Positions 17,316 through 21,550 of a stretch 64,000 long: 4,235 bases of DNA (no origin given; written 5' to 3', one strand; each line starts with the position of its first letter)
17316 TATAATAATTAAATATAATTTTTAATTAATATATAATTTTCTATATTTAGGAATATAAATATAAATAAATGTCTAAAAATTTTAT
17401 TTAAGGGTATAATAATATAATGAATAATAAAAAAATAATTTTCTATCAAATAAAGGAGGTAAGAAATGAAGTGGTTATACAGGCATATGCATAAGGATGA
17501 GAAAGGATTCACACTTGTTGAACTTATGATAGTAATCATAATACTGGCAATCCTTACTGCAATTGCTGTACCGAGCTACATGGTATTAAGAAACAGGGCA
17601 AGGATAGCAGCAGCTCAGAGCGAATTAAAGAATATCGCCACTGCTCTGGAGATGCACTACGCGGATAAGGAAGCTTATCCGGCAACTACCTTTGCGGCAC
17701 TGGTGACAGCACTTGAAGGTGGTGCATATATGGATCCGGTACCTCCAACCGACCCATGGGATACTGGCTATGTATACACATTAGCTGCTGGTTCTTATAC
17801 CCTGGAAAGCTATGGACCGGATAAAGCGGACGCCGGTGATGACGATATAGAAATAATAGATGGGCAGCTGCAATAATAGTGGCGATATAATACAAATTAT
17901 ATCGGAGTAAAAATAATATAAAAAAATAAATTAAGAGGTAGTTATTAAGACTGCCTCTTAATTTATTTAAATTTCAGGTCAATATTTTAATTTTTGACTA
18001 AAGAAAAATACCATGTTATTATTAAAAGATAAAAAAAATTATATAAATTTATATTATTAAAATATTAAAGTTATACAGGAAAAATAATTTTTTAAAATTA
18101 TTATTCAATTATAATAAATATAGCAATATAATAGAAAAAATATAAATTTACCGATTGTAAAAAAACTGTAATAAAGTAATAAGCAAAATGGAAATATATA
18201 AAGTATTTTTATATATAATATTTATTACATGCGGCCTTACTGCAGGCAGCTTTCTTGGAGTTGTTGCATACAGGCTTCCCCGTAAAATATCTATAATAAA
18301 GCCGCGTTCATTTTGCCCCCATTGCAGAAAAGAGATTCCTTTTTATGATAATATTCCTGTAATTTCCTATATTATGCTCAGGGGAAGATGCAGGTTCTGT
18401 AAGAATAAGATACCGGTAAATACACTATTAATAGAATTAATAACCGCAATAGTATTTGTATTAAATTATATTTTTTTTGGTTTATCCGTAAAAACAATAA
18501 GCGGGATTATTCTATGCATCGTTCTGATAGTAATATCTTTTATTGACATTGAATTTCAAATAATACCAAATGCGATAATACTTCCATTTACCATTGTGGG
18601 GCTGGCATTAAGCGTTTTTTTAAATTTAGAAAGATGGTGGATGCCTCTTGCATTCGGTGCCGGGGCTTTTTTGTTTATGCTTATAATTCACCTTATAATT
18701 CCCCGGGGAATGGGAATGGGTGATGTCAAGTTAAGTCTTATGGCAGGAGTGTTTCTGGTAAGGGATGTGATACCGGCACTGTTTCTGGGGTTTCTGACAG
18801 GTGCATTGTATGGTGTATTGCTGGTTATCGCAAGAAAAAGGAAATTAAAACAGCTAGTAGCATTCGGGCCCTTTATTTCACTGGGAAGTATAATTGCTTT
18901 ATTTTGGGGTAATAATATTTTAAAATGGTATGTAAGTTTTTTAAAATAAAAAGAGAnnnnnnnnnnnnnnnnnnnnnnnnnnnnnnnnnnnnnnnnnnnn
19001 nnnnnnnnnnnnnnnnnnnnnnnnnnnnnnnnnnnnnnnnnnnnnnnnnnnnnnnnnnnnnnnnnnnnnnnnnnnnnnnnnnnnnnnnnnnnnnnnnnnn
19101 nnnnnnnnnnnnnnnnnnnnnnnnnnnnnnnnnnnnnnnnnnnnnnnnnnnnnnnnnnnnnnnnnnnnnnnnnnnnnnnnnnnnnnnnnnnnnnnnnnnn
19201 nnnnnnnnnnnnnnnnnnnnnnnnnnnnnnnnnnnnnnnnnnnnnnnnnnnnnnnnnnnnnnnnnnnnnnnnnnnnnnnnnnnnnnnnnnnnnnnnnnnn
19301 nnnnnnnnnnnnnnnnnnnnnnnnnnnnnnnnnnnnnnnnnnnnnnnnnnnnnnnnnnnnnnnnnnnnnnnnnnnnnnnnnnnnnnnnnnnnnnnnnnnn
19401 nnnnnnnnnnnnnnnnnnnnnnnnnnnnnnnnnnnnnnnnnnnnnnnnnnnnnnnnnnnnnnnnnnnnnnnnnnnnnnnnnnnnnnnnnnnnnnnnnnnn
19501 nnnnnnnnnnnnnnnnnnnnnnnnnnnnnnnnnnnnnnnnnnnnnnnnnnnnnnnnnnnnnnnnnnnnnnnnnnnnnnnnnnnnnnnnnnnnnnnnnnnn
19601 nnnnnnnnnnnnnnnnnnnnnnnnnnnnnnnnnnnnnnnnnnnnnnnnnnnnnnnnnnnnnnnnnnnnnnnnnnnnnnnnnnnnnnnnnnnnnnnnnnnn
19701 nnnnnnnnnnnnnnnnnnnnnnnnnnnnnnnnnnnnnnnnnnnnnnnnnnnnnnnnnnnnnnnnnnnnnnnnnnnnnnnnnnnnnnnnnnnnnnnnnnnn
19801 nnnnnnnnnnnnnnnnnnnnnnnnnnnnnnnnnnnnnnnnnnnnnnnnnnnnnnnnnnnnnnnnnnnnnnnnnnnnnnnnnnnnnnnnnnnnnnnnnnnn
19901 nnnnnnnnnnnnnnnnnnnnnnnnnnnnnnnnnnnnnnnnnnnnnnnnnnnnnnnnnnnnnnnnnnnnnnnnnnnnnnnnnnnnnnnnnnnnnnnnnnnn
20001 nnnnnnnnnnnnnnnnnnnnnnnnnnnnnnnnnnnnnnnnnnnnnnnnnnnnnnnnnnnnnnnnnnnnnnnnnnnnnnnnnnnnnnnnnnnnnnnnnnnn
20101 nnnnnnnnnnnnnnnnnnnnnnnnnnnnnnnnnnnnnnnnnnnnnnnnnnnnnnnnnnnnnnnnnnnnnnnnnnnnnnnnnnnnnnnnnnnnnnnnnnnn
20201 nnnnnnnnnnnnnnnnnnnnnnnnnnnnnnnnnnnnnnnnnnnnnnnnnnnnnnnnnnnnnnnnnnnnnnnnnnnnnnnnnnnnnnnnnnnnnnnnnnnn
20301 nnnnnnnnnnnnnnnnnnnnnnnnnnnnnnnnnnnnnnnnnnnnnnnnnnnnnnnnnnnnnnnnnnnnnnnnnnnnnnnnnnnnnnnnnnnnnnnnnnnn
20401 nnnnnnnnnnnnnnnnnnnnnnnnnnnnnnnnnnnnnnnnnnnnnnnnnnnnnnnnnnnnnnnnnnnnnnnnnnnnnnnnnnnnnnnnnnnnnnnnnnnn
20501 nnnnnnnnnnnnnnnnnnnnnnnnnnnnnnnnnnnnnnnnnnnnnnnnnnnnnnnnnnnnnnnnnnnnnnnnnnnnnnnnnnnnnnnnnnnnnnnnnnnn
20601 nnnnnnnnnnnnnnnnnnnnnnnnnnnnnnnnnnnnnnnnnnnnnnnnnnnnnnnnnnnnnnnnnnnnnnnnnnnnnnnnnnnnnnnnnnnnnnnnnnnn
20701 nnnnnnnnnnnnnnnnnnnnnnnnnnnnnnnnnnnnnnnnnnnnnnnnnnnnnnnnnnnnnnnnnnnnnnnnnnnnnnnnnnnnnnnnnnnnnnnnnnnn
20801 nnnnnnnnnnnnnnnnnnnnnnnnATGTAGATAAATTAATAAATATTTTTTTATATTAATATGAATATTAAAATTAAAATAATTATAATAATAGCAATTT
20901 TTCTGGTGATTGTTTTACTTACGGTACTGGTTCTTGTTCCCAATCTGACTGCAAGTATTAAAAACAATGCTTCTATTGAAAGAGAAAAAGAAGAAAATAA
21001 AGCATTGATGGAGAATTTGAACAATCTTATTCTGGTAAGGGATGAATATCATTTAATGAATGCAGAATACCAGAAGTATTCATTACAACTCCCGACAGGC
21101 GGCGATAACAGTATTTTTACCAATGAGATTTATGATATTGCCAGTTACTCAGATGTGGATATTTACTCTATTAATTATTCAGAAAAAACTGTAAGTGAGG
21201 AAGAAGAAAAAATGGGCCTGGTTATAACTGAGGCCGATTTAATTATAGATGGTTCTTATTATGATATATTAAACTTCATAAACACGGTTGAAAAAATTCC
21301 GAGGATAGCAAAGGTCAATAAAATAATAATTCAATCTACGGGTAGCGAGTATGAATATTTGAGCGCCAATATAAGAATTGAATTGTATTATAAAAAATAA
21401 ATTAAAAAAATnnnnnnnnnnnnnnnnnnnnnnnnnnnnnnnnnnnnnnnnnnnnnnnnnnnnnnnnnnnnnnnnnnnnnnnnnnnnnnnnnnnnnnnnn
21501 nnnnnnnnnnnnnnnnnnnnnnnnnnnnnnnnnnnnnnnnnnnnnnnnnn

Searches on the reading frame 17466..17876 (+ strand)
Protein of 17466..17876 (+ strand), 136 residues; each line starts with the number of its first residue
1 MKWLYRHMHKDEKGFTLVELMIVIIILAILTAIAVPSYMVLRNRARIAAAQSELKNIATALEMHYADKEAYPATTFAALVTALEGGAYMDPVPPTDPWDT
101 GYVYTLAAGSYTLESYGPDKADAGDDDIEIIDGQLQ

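Call 32: search_protein_families(library=pfam, proteins=[window:17466-17876:+], max_evalue=0.001)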
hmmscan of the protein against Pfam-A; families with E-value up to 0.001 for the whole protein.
window:17466-17876:+ (136 aa): 3 families
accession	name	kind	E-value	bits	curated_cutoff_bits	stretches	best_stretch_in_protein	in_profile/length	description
PF08334.16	T2SSG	-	8.6e-13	48.7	21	1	42-128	6-102/108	Type II secretion system (T2SS), protein G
PF07963.17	N_methyl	-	5.7e-10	38.8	21.2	1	10-34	2-26/27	Prokaryotic N-terminal methylation motif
PF16732.10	ComP_DUS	-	0.00027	22.2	27.3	1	36-82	1-50/87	Type IV minor pilin ComP, DNA uptake sequence receptor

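Call 35: search_protein_families(library=ncbifam, proteins=[window:17466-17876:+], max_evalue=0.001)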
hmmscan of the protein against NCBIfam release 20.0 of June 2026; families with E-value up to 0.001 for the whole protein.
window:17466-17876:+ (136 aa): 9 families
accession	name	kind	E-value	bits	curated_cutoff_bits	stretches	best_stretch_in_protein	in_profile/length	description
TIGR01710.1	typeII_sec_gspG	equivalog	1.8e-21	76.6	88.85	1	13-127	1-126/134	type II secretion system major pseudopilin GspG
NF041775.1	typeIV_PilA_Myxo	equivalog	6e-13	49.3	400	1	11-73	9-71/214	type IV pilin protein PilA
NF007862.0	PRK10574.1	equivalog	4.1e-10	40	138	1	11-67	3-59/145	prepilin peptidase-dependent pilin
TIGR02532.1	IV_pilin_GFxxxE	domain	1e-07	31.5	16.3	1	13-35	2-24/24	prepilin-type N-terminal cleavage/methylation domain-containing protein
NF041013.1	T4P_ComGE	equivalog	1.2e-07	31.7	49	1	12-69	3-60/83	competence type IV pilus minor pilin ComGE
TIGR01708.2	typeII_sec_gspH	equivalog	3.3e-07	30.4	80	1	12-62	1-48/169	type II secretion system minor pseudopilin GspH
NF040999.1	pilin_ComGC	equivalog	3.7e-07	30.2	75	1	12-72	1-61/84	competence type IV pilus major pilin ComGC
NF007800.0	PRK10506.1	equivalog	1.7e-06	27.9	158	1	8-57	4-53/163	prepilin peptidase-dependent protein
TIGR02596.1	TIGR02596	subfamily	0.00019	21.6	70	1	15-55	1-41/196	Verru_Chthon cassette protein D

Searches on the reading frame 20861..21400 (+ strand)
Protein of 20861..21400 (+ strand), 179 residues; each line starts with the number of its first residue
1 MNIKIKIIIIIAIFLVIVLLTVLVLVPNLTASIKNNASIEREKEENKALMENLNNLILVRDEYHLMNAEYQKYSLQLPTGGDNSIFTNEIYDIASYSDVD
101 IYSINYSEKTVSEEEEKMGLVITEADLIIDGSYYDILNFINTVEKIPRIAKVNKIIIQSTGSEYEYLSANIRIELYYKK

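Call 32: search_protein_families(library=pfam, proteins=[window:20861-21400:+], max_evalue=0.001)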
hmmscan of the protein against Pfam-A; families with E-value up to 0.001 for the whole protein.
window:20861-21400:+ (179 aa): 1 family
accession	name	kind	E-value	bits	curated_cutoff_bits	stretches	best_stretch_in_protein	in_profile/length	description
PF04350.18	PilO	-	7.7e-11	42.8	22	1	36-176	8-141/145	Pilus assembly protein, PilO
